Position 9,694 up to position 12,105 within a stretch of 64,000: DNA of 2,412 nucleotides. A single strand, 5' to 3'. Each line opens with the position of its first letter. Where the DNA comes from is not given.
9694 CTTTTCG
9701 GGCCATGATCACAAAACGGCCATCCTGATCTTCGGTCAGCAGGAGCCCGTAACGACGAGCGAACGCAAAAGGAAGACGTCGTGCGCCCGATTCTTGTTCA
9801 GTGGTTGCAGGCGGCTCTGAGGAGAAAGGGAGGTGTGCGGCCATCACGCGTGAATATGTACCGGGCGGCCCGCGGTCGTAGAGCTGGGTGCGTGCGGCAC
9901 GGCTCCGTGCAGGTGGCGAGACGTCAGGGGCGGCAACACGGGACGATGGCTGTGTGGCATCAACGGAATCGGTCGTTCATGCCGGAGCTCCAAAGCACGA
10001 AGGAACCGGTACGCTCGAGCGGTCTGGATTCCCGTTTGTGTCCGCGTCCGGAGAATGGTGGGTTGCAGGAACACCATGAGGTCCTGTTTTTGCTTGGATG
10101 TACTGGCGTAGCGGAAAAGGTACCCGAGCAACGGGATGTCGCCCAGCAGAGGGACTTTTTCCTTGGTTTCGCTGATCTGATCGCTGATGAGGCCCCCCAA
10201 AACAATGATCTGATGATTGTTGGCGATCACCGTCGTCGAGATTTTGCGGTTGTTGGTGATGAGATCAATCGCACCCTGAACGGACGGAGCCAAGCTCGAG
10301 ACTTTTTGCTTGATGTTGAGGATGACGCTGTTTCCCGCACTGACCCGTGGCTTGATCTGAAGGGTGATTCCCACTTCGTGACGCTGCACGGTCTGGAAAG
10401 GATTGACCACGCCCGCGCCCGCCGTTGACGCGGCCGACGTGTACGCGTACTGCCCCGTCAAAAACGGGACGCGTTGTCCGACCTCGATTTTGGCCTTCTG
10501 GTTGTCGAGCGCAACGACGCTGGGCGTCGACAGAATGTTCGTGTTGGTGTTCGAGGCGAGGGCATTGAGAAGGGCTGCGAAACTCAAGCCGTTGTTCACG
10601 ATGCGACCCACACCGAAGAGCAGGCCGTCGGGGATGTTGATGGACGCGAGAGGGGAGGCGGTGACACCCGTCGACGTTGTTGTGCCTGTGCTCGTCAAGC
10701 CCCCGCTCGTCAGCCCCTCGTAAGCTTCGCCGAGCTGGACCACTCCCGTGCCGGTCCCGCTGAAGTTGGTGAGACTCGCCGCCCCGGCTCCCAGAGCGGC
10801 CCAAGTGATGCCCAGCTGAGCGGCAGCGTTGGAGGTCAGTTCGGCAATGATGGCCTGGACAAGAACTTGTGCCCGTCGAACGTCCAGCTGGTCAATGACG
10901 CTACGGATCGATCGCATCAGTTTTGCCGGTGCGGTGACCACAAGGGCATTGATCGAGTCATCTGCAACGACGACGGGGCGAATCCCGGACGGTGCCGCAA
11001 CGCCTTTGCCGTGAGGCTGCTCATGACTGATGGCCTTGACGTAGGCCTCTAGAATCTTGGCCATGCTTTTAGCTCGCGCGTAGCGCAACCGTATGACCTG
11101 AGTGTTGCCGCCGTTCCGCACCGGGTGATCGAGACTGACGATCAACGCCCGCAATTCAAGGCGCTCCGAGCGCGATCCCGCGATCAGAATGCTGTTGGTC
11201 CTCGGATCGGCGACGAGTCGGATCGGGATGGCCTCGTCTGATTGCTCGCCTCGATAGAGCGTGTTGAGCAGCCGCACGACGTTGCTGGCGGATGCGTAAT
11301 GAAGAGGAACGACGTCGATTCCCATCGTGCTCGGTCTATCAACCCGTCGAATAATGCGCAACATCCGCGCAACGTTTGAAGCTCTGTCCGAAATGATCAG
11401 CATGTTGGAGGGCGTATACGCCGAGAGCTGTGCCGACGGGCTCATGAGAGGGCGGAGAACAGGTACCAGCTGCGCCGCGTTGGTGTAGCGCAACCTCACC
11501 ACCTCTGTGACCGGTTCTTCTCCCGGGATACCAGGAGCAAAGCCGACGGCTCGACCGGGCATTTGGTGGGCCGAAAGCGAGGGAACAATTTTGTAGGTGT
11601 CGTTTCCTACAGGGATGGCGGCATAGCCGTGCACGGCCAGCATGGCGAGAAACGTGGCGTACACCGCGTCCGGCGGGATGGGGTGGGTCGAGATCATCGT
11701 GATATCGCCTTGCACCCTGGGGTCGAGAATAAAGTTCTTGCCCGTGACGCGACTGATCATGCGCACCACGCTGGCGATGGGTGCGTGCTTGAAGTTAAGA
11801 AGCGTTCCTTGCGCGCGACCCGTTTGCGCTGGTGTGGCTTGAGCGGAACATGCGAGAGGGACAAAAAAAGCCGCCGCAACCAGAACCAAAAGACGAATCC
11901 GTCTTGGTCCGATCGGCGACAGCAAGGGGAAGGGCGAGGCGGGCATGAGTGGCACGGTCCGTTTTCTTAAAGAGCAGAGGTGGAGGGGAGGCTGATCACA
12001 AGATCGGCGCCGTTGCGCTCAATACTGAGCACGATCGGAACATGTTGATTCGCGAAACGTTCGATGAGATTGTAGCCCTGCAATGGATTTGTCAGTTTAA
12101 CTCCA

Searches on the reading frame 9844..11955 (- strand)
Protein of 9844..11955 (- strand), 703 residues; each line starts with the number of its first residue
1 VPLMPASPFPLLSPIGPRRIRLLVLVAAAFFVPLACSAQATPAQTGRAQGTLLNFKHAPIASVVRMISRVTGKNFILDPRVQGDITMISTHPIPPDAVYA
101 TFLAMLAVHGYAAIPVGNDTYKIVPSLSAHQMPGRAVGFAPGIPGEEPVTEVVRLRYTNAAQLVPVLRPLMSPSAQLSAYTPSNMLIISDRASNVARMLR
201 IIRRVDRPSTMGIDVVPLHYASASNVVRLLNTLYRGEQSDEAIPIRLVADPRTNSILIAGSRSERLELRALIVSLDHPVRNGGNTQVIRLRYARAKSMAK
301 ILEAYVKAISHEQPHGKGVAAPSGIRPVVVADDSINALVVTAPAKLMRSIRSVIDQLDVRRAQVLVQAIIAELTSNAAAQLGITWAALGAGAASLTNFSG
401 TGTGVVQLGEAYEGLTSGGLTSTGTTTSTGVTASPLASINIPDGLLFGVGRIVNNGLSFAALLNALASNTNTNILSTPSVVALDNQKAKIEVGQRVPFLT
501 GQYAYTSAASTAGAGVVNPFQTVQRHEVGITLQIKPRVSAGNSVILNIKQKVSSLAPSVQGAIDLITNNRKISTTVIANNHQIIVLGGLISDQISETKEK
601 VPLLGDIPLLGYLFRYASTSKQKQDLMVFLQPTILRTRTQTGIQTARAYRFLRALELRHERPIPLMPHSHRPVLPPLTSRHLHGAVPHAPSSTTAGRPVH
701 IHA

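Call 73: search_protein_families(library=pfam, proteins=[window:9844-11955:-], max_evalue=0.00001)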
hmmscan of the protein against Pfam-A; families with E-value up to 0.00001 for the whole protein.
window:9844-11955:- (703 aa): 3 families
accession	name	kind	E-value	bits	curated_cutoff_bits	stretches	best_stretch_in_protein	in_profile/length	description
PF00263.26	Secretin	-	1.4e-48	165.1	27.5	1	465-636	1-169/169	Bacterial type II and III secretion system protein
PF03958.22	Secretin_N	-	2.5e-43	146.6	28.2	3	285-363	1-69/69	Bacterial type II/III secretion system short domain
PF21305.2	type_II_gspD_N0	-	5.5e-27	93.9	27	1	53-123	1-71/71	GspD-like, N0 domain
